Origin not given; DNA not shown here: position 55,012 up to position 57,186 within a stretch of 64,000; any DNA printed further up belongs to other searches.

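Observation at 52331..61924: Unusual nucleotidyltransferase::AroB-like cyclase fusion embedded with kinase, NTase, dehydrogenases, IMPase, SDR and CDP-alcohol transferase: candidate nucleotide-activated cyclitol or carbasugar pathway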

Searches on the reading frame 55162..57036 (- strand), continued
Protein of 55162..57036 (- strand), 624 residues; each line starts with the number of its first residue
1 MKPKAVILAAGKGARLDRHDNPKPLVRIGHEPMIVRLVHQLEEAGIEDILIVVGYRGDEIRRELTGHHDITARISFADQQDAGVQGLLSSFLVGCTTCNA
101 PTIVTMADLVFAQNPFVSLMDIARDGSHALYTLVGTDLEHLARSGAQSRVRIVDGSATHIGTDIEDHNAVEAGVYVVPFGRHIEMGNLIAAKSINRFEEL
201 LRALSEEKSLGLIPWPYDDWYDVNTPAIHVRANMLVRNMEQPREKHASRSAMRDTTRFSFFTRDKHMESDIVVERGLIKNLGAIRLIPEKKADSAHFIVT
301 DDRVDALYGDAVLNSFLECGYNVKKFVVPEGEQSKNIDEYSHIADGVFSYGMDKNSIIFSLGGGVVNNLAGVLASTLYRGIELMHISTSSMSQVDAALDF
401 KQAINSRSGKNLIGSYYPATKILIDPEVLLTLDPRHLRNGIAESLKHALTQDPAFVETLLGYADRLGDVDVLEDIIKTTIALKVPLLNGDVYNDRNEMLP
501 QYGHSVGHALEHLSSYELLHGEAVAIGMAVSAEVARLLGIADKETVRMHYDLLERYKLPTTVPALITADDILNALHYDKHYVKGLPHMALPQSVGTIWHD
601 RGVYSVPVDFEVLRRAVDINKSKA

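Call 44: search_protein_families(library=pfam, proteins=[L013:5100-6530:+, L013:6586-7386:+, L013:7383-8075:+, L013:8111-8911:+, L013:8882-9910:-, L013:11841-12785:+, L013:12773-13516:+, L013:13513-14454:+, L013:14457-15425:+, L013:15427-16383:+], max_evalue=0.0001)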
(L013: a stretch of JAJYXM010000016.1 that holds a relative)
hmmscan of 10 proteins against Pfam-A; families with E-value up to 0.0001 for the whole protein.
L013:5100-6530:+ (476 aa): 1 family
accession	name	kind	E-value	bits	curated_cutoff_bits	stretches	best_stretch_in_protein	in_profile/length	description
PF13231.12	PMT_2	-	3.2e-07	31.1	26.1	1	91-241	11-160/160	Dolichyl-phosphate-mannose-protein mannosyltransferase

L013:6586-7386:+ (266 aa): 7 families
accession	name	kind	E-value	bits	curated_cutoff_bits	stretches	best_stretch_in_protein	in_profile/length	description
PF08241.18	Methyltransf_11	-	1.5e-19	70.9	21.2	1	42-135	2-95/95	Methyltransferase domain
PF13847.12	Methyltransf_31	-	1.5e-16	60.8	27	1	40-142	7-114/145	Methyltransferase domain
PF13489.12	Methyltransf_23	-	4.9e-16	59.3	27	1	36-194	22-163/164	Methyltransferase domain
PF13649.12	Methyltransf_25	-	1.2e-14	55.2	27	1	42-131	3-97/97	Methyltransferase domain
PF08242.18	Methyltransf_12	-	1.8e-12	48.3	30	1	42-132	2-97/98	Methyltransferase domain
PF01209.24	Ubie_methyltran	-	2.3e-06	27.6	20.1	1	19-142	32-158/233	ubiE/COQ5 methyltransferase family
PF05148.21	Methyltransf_8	-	1.3e-05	25.6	27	1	37-134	73-155/219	Hypothetical methyltransferase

L013:7383-8075:+ (230 aa): 1 family
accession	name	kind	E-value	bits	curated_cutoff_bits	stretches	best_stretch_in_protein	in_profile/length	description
PF00535.33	Glycos_transf_2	-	1.3e-27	97.2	23.3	1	4-167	1-165/168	Glycosyl transferase family 2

L013:8111-8911:+ (266 aa): 1 family
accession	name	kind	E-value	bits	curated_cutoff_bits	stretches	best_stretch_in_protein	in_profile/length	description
PF01066.26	CDP-OH_P_transf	-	7.7e-06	26.8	22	1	50-158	3-105/152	CDP-alcohol phosphatidyltransferase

L013:8882-9910:- (342 aa): 3 families
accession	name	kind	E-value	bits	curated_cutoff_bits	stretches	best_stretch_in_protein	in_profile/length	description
PF08240.17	ADH_N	-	1.9e-11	44.6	23.5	1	26-113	4-96/104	Alcohol dehydrogenase GroES-like domain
PF00107.32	ADH_zinc_N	-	1.8e-10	41.3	31.8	1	182-280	7-109/129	Zinc-binding dehydrogenase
PF13602.12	ADH_zinc_N_2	-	1.4e-07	33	27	1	208-332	2-127/134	Zinc-binding dehydrogenase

L013:11841-12785:+ (314 aa): 2 families
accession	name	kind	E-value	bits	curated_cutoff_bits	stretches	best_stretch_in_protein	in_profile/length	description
PF01636.29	APH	-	9.3e-23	81.7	23.2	1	23-255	2-239/239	Phosphotransferase enzyme family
PF01633.27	Choline_kinase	-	3e-05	23.9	29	1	98-224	71-201/300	Choline/ethanolamine kinase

L013:12773-13516:+ (247 aa): 2 families
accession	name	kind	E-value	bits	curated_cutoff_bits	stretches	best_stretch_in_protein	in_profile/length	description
PF12804.13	NTP_transf_3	-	5.5e-13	49.8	27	1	6-123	1-112/160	MobA-like NTP transferase domain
PF00483.29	NTP_transferase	-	1e-09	38.8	21.2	1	6-116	2-119/245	Nucleotidyl transferase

L013:13513-14454:+ (313 aa): 5 families
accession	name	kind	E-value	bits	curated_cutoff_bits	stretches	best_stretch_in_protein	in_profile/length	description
PF13489.12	Methyltransf_23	-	4.7e-21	75.7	27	1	88-240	11-162/164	Methyltransferase domain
PF08241.18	Methyltransf_11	-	1.8e-09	38.5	21.2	1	104-196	1-94/95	Methyltransferase domain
PF08242.18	Methyltransf_12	-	5.8e-09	37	30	1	104-195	1-98/98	Methyltransferase domain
PF13649.12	Methyltransf_25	-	7e-09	36.7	27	1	103-193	1-97/97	Methyltransferase domain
PF13847.12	Methyltransf_31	-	4.6e-07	30.1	27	1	98-201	2-113/145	Methyltransferase domain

L013:14457-15425:+ (322 aa): 7 families
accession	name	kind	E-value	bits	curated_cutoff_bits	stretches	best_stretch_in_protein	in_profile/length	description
PF13489.12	Methyltransf_23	-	2.1e-18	67.1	27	1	90-234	18-163/164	Methyltransferase domain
PF08242.18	Methyltransf_12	-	1.7e-14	54.8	30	1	99-190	1-98/98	Methyltransferase domain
PF08241.18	Methyltransf_11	-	3.9e-13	50.3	21.2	1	99-192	1-95/95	Methyltransferase domain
PF13649.12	Methyltransf_25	-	5.1e-12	46.8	27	1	98-188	1-97/97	Methyltransferase domain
PF13847.12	Methyltransf_31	-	1e-10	41.9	27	1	93-199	2-114/145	Methyltransferase domain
PF07021.18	MetW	-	1.5e-09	38.2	21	1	88-196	7-111/193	Methionine biosynthesis protein MetW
PF08003.17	Methyltransf_9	-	8.5e-06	25.4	23.8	1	94-190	115-215/315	Protein of unknown function (DUF1698)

L013:15427-16383:+ (318 aa): 6 families
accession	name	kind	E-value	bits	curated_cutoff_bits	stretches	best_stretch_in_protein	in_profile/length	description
PF13489.12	Methyltransf_23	-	5.9e-21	75.3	27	1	87-242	7-162/164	Methyltransferase domain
PF08242.18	Methyltransf_12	-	2e-10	41.7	30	1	107-199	1-98/98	Methyltransferase domain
PF08241.18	Methyltransf_11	-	3.1e-10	41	21.2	1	107-200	1-94/95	Methyltransferase domain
PF07021.18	MetW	-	4.6e-09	36.6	21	1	95-193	6-102/193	Methionine biosynthesis protein MetW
PF13649.12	Methyltransf_25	-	1.3e-08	35.8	27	1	106-192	1-89/97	Methyltransferase domain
PF13847.12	Methyltransf_31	-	2.2e-08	34.4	27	1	101-205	2-113/145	Methyltransferase domain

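Call 49: predict_structure(alignment_id=A2)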
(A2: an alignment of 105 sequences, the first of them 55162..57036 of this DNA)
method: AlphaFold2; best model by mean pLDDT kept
length: 624 residues; sequences in the alignment: 105
mean_pLDDT: 93.8   pTM: 0.90
mean pLDDT of the five models: 93.8, 93.3, 93.0, 92.8, 91.6
residues with pLDDT >= 90: 522; 70-90: 88; 50-70: 14; < 50: 0
segments of 3 or more residues with pLDDT < 50: none
pLDDT, mean of each block of 10 residues (from residue 1): 95 71 90 97 98 95 96 96 87 92 97 96 91 95 94 97 96 96 96 97 97 95 91 88 67 88 92 96 94 97 97 98 98 91 95 96 96 87 97 93 80 87 98 97 98 98 97 99 94 93 97 93 99 97 98 98 96 91 92 97 94 97 95
secondary structure, 60 per line:
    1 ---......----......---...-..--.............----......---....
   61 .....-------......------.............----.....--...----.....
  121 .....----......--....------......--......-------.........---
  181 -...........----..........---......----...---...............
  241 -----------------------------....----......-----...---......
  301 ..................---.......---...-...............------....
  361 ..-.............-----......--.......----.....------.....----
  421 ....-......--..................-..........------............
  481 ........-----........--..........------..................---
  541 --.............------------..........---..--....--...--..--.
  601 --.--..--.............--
elements in order: E4-9 H14-19 H33-43 E48-53 H57-65 E73-78 H85-97 E102-106 E109-111 H116-125 E130-135 H138-141 E148-153 E156-161 E169-177 H182-192 H197-206 E210-215 E220-222 H226-240 E270-273 H278-283 E295-301 H302-318 E322-328 H337-350 E357-362 H364-376 E382-387 H390-396 E401-405 E412-416 E421-424 H426-431 H434-451 H453-462 H469-488 H494-501 H504-513 H520-537 H543-555 H568-577 E585-588 E591-593 H610-622

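Call 52: fold_search(model_id=the predicted structure, library=pdb)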
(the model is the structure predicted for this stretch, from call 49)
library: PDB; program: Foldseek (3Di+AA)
matches with E <= 10: 1688; with E <= 0.001: 538
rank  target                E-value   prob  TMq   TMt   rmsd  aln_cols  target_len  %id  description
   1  3okf_B                1.1e-28  1.00  0.50  0.87   2.7       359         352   28  2.5 Angstrom Resolution Crystal Structure of 3-Dehydroquinate Synthase (aroB) from Vibrio cholerae (released 2010-09-08)
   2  3okf_A                1.6e-28  1.00  0.50  0.85   3.1       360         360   28  2.5 Angstrom Resolution Crystal Structure of 3-Dehydroquinate Synthase (aroB) from Vibrio cholerae (released 2010-09-08)
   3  6lk2_B                2.6e-28  1.00  0.52  0.88   2.5       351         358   30  Crystal structure of Providencia alcalifaciens 3-dehydroquinate synthase (DHQS) in complex with Mg2+, NAD and chloroge (released 2020-07-29)
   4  6lk2_A                3.4e-28  1.00  0.52  0.88   2.5       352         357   30  Crystal structure of Providencia alcalifaciens 3-dehydroquinate synthase (DHQS) in complex with Mg2+, NAD and chloroge (released 2020-07-29)
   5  6lk2_C                5.2e-28  1.00  0.50  0.89   2.1       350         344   28  Crystal structure of Providencia alcalifaciens 3-dehydroquinate synthase (DHQS) in complex with Mg2+, NAD and chloroge (released 2020-07-29)
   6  3qbe                  5.8e-28  1.00  0.51  0.89   2.1       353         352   25  Crystal structure of the 3-Dehydroquinate Synthase (aroB) from Mycobacterium tuberculosis (released 2012-01-18)
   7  5eks_B                1.0e-27  1.00  0.51  0.88   2.4       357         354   29  Structure of 3-dehydroquinate synthase from Acinetobacter baumannii in complex with NAD (released 2015-12-02)
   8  6lla_A                1.9e-27  1.00  0.51  0.86   3.0       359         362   29  Crystal structure of Providencia alcalifaciens 3-dehydroquinate synthase (DHQS) in complex with Mg2+ and NAD (released 2020-07-29)
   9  1nr5_B                2.3e-27  1.00  0.51  0.80   3.0       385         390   29  Crystal structure of 3-dehydroquinate synthase (DHQS) in complex with ZN2+, NAD and carbaphosphonate (released 2003-03-18)
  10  1dqs_A                2.5e-27  1.00  0.51  0.83   2.7       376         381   29  CRYSTAL STRUCTURE OF DEHYDROQUINATE SYNTHASE (DHQS) COMPLEXED WITH CARBAPHOSPHONATE, NAD+ AND ZN2+ (released 1999-07-26)
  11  6lla_D                3.6e-27  1.00  0.51  0.88   2.4       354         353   29  Crystal structure of Providencia alcalifaciens 3-dehydroquinate synthase (DHQS) in complex with Mg2+ and NAD (released 2020-07-29)
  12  1nua_A                4.5e-27  1.00  0.51  0.81   2.7       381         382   28  Crystal structure of 3-dehydroquinate synthase (DHQS) in complex with ZN2+ (released 2003-03-18)
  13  1nr5_A                5.3e-27  1.00  0.52  0.82   2.5       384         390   28  Crystal structure of 3-dehydroquinate synthase (DHQS) in complex with ZN2+, NAD and carbaphosphonate (released 2003-03-18)
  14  1nvd_B                5.9e-27  1.00  0.52  0.84   2.4       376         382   29  Crystal structure of 3-dehydroquinate synthase (DHQS) in complex with ZN2+ and carbaphosphonate (released 2003-03-18)
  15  4p53                  6.3e-27  1.00  0.52  0.88   3.0       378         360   27  ValA (2-epi-5-epi-valiolone synthase) from Streptomyces hygroscopicus subsp. jinggangensis 5008 with NAD+ and Zn2+ bound (released 2014-07-30)
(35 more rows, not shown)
